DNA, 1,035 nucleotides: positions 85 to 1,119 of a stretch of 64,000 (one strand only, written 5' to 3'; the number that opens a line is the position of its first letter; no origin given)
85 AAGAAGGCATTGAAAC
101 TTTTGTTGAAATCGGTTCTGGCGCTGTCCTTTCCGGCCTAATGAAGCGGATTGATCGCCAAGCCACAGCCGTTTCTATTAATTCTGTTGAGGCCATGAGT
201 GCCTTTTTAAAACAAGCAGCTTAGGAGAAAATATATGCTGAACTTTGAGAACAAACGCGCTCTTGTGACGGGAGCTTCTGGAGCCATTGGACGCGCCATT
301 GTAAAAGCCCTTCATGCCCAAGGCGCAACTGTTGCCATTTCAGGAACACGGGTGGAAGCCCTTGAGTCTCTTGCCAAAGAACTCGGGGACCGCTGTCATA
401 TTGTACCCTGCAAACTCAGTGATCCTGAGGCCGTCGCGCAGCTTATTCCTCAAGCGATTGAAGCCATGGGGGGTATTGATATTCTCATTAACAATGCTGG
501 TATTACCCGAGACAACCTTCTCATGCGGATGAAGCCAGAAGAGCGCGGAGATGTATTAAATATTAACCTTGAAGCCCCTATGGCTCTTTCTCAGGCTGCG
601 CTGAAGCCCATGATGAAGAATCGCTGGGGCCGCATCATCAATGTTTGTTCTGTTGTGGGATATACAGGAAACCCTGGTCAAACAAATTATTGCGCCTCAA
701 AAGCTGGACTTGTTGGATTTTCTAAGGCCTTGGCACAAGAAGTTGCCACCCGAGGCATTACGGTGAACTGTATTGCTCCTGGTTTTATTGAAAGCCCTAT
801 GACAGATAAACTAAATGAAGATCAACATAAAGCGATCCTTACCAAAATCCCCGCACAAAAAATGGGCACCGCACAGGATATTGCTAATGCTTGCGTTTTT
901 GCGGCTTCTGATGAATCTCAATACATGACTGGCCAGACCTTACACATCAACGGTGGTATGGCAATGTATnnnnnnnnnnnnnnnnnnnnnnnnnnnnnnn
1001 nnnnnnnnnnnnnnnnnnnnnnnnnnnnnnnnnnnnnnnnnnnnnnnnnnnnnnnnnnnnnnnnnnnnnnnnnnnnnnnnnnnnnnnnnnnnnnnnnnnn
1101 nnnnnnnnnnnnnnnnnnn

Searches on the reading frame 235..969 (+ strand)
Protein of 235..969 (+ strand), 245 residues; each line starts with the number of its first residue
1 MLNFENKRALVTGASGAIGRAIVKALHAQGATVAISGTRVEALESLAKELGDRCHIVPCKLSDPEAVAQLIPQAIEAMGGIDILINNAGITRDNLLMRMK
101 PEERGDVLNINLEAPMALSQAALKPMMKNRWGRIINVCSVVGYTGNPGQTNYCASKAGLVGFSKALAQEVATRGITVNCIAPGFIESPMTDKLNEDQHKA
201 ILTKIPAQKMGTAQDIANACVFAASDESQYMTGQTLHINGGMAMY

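Call 63: search_protein_families(library=pfam, proteins=[window:235-969:+], max_evalue=0.0001)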
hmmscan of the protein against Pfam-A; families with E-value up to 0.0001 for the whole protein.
window:235-969:+ (245 aa): 5 families
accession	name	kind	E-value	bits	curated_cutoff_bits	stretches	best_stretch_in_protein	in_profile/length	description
PF13561.12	adh_short_C2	-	1.2e-60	205.5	27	1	13-242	1-235/236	Enoyl-(Acyl carrier protein) reductase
PF00106.31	adh_short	-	2.5e-58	197.2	26.6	1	7-197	1-194/195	short chain dehydrogenase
PF08659.16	KR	-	5.2e-18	66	22.6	1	10-184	4-177/180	KR domain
PF01370.27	Epimerase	-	2.5e-07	30.8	20.9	1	9-124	1-104/240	NAD dependent epimerase/dehydratase family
PF13460.12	NAD_binding_10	-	9.5e-07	29.3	27.2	1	13-225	1-182/184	NAD(P)H-binding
